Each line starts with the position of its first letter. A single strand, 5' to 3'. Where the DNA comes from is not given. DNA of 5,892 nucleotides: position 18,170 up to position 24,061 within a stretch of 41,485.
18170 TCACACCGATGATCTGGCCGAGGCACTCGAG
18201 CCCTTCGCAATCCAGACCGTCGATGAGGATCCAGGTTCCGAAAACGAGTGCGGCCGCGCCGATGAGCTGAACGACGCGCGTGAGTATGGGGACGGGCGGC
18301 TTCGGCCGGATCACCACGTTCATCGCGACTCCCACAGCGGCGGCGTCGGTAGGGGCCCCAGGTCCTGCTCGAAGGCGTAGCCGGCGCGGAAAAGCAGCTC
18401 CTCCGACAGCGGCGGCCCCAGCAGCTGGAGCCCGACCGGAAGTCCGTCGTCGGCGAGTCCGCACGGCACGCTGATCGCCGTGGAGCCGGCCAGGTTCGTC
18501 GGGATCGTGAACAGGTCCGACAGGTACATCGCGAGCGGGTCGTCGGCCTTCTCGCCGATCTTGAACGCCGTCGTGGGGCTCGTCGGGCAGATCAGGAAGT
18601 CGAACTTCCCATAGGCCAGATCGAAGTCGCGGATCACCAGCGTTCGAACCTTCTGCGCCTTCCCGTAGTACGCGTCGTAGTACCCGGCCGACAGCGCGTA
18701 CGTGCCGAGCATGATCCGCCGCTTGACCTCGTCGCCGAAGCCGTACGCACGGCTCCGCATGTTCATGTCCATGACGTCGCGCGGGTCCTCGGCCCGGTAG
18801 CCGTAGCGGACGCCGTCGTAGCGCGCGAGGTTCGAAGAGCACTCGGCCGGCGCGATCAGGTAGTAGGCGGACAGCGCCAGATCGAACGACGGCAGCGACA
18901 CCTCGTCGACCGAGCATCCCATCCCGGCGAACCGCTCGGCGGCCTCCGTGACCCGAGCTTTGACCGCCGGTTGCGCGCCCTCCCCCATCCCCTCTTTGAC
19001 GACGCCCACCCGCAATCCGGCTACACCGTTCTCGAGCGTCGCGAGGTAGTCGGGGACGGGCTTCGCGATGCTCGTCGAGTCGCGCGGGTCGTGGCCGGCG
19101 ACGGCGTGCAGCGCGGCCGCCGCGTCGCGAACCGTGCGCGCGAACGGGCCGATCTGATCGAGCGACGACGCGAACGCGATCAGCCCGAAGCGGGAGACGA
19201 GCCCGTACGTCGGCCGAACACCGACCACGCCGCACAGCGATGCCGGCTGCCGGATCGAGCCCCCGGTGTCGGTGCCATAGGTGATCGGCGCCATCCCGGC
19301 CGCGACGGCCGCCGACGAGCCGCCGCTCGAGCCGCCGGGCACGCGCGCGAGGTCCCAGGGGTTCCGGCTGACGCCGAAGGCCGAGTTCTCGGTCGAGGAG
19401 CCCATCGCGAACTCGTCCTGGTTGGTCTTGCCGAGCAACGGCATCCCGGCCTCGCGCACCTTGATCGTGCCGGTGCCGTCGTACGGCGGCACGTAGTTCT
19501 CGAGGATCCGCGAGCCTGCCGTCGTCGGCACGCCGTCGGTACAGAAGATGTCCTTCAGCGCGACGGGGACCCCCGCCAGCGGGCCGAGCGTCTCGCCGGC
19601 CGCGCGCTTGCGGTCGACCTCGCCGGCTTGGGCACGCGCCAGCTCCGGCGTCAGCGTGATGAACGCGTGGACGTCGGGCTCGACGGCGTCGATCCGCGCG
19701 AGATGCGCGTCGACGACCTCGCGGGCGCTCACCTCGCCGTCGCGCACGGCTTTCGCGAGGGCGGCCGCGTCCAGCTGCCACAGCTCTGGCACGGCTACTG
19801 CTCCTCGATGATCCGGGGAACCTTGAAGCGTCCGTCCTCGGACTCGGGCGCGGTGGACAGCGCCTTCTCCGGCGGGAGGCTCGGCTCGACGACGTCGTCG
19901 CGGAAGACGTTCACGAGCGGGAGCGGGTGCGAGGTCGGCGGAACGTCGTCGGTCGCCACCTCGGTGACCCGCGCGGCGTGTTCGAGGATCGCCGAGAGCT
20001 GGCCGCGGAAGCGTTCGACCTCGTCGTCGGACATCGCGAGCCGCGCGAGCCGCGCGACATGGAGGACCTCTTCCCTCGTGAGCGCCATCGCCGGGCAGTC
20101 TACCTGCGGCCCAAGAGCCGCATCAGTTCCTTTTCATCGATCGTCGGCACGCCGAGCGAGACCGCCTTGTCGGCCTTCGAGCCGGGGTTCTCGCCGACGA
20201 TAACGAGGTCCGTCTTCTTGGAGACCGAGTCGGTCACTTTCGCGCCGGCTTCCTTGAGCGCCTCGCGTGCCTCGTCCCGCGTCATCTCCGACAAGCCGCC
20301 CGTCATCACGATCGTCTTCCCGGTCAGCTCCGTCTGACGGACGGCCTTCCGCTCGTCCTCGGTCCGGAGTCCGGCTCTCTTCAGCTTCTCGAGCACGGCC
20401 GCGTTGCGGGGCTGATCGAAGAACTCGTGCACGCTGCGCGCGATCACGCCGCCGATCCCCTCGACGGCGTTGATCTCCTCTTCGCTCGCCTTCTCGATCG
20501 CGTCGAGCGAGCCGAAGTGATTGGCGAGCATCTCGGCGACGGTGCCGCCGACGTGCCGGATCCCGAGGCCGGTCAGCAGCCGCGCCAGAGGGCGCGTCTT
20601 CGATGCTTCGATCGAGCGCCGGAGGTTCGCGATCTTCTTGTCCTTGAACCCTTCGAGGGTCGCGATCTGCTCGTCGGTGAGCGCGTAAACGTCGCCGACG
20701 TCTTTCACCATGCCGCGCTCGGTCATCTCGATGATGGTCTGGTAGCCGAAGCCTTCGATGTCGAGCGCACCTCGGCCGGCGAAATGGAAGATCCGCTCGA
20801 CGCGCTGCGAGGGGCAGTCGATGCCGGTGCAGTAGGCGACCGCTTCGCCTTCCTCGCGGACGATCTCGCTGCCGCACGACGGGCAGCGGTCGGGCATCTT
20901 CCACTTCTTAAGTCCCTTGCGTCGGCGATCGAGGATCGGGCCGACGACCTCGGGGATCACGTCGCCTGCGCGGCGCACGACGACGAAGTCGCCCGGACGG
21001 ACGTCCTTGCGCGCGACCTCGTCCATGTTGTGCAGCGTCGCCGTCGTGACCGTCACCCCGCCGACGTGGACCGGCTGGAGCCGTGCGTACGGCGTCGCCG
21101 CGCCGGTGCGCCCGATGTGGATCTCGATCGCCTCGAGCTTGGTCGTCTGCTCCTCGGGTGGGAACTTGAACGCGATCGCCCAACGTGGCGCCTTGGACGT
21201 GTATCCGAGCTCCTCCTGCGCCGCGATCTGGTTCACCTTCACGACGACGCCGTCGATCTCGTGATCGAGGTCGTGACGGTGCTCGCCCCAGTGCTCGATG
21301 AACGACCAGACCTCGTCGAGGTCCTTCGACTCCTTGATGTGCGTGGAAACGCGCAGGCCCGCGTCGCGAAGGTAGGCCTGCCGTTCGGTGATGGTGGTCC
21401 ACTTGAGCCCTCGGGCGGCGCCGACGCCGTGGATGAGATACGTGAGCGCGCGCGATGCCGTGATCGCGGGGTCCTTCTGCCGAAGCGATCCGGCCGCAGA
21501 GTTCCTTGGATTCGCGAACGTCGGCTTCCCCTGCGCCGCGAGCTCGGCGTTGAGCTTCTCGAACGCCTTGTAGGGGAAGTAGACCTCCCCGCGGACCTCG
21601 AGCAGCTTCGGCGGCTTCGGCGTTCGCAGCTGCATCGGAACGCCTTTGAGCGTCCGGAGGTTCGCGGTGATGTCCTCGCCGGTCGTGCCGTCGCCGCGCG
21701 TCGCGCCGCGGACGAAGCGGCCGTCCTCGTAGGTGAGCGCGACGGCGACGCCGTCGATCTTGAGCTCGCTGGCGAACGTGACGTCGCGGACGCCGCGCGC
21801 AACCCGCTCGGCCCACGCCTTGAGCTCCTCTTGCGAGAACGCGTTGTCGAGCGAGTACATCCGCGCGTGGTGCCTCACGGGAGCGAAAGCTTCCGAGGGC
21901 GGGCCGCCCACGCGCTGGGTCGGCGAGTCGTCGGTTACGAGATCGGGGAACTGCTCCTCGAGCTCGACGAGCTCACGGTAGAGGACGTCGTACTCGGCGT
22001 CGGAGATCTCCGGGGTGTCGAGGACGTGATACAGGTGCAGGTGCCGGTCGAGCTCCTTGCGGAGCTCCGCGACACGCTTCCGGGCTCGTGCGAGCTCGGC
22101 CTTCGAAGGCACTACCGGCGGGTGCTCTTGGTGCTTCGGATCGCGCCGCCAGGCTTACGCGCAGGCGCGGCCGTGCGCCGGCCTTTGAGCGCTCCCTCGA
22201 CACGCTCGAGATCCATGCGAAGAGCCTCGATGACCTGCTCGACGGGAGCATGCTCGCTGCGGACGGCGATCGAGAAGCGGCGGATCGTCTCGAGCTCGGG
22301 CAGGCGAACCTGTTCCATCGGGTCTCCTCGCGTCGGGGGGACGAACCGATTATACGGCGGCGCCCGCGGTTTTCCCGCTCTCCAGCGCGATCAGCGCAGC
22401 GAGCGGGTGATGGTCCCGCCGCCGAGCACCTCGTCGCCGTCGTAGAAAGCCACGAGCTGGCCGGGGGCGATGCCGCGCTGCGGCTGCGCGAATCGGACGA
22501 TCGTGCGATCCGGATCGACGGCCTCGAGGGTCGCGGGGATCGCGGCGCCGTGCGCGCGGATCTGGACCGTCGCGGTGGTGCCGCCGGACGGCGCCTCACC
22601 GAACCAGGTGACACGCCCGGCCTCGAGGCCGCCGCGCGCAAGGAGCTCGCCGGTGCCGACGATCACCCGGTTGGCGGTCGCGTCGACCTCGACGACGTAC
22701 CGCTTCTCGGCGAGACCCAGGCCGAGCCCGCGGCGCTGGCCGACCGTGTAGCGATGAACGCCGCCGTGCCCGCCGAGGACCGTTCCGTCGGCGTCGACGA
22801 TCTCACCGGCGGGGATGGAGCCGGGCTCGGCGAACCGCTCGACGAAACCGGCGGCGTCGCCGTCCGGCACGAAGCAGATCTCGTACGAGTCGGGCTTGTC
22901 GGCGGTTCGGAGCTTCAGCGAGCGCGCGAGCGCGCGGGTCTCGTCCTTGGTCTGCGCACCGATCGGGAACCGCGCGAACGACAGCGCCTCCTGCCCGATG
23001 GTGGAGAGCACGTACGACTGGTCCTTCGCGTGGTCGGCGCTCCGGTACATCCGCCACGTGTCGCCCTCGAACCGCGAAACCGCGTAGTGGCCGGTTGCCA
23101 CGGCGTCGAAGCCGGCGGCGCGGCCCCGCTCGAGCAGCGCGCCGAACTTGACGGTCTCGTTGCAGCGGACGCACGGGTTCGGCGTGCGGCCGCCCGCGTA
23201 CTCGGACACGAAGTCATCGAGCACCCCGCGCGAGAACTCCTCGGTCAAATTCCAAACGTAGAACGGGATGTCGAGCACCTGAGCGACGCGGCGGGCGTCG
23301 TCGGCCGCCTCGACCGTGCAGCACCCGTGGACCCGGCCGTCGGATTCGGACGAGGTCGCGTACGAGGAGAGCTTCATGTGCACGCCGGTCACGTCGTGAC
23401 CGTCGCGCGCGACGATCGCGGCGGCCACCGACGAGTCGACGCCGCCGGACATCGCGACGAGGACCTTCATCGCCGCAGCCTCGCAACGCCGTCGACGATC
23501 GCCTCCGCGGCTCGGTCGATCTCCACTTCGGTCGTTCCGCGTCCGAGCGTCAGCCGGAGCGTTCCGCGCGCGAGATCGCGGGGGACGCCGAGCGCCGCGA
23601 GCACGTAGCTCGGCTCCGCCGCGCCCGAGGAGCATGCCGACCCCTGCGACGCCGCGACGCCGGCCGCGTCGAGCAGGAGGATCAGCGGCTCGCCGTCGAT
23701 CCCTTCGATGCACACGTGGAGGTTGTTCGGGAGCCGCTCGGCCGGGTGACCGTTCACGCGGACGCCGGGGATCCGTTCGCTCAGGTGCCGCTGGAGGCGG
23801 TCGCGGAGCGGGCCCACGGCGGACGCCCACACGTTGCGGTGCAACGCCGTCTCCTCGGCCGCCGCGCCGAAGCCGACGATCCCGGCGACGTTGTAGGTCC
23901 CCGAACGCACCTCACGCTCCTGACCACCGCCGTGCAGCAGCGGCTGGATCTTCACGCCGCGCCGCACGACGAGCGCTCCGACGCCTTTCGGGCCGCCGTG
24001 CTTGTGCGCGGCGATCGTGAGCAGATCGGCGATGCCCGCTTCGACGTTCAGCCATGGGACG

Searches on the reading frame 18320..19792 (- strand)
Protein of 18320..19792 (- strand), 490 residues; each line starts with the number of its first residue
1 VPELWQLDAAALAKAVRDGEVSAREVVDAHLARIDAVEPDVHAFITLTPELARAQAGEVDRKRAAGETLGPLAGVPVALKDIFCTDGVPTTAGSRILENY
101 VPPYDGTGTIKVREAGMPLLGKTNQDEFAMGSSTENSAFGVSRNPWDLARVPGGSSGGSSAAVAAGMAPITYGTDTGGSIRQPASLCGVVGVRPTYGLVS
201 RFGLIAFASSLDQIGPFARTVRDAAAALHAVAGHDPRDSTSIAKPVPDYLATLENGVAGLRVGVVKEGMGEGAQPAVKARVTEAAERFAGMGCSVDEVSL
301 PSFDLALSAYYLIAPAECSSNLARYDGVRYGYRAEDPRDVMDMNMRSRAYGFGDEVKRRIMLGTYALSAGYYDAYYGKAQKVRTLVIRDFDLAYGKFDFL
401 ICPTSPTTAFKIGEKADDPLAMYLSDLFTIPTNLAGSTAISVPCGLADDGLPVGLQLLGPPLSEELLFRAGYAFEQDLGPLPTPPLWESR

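Call 35: search_protein_families(library=pfam, proteins=[window:18320-19792:-], max_evalue=0.0001)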
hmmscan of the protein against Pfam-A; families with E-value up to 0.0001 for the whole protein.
window:18320-19792:- (490 aa): 1 family
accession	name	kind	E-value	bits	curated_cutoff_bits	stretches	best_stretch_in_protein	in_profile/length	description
PF01425.27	Amidase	-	2.9e-155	518.1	27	1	25-467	1-444/445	Amidase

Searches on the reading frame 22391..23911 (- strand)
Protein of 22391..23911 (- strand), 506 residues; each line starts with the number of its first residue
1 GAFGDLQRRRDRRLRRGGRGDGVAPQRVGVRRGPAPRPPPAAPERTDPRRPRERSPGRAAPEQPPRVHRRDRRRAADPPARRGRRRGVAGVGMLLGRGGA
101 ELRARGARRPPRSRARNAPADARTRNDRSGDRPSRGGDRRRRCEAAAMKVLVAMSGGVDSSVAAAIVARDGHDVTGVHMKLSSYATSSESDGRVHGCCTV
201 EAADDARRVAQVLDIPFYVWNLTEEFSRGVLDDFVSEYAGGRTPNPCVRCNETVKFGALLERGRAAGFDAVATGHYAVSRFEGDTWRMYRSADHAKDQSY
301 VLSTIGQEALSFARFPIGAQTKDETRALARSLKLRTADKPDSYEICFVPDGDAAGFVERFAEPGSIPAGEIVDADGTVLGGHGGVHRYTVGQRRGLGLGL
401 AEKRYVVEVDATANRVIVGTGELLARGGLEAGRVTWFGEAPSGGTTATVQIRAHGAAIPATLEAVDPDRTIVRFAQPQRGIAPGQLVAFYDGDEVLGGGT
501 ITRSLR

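Call 7: search_protein_families(library=pfam, proteins=[window:22391-23911:-], max_evalue=0.001)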
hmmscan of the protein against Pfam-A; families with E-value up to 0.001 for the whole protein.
window:22391-23911:- (506 aa): 4 families
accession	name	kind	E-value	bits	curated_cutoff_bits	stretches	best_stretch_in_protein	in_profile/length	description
PF03054.22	tRNA_Me_trans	-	2e-69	233.7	20.6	1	148-349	1-201/202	tRNA methyl transferase HUP domain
PF20258.4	tRNA_Me_trans_C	-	2.8e-19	69.7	20.6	1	428-501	3-77/77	Aminomethyltransferase beta-barrel domain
PF20259.3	tRNA_Me_trans_M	-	1.2e-17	63.7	27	1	368-419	12-65/66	tRNA methyl transferase PRC-barrel domain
PF02568.20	ThiI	-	0.00033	20.7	20.5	1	148-196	4-51/197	Thiamine biosynthesis protein (ThiI)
